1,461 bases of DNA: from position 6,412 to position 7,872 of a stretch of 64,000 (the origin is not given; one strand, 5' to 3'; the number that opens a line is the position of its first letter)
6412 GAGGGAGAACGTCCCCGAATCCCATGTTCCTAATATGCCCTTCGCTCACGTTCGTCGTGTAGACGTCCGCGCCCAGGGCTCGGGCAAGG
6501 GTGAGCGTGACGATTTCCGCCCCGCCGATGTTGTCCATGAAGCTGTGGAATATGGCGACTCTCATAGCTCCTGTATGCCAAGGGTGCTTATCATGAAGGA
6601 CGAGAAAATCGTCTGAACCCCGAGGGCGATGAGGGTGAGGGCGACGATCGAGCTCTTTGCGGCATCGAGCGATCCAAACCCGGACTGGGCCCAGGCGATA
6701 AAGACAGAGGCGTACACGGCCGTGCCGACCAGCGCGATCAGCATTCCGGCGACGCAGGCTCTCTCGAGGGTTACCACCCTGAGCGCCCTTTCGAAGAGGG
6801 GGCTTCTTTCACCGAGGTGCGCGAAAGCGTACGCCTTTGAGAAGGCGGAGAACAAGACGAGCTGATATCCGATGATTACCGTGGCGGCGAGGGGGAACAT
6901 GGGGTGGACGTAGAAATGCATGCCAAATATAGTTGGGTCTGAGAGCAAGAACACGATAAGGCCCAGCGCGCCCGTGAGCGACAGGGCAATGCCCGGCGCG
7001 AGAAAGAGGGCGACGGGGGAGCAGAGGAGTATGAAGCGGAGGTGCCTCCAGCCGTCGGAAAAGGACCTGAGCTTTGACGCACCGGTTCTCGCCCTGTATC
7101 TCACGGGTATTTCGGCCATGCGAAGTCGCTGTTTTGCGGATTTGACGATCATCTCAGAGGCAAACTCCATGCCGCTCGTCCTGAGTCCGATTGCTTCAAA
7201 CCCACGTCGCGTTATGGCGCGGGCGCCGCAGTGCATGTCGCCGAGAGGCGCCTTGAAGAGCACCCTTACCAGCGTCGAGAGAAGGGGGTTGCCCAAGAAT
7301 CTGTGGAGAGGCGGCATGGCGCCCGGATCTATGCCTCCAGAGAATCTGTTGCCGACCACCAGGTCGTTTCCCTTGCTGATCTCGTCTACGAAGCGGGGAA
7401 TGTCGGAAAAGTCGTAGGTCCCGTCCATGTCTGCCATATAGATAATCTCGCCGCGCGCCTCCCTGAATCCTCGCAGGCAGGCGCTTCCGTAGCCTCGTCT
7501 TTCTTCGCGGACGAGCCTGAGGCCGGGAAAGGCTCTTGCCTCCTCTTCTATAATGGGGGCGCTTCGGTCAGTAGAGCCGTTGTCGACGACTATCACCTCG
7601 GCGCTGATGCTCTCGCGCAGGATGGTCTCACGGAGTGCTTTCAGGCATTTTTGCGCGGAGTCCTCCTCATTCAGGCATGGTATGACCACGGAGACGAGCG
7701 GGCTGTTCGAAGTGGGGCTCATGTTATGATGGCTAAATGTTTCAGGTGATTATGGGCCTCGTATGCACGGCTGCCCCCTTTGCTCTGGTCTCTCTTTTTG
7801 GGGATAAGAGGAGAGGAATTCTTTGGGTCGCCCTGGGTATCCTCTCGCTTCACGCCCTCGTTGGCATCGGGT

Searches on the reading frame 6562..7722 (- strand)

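Call 85: search_protein_families(library=pfam, proteins=[window:6562-7722:-], max_evalue=0.0001)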
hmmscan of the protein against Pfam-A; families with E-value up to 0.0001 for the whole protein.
window:6562-7722:- (386 aa): 2 families
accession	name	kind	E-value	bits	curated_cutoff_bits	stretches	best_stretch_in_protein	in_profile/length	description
PF00535.33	Glycos_transf_2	-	6.3e-30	104.7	23.3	1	11-178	1-167/168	Glycosyl transferase family 2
PF13641.12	Glyco_tranf_2_3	-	2.8e-07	31.3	27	1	10-100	3-96/230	Glycosyltransferase like family 2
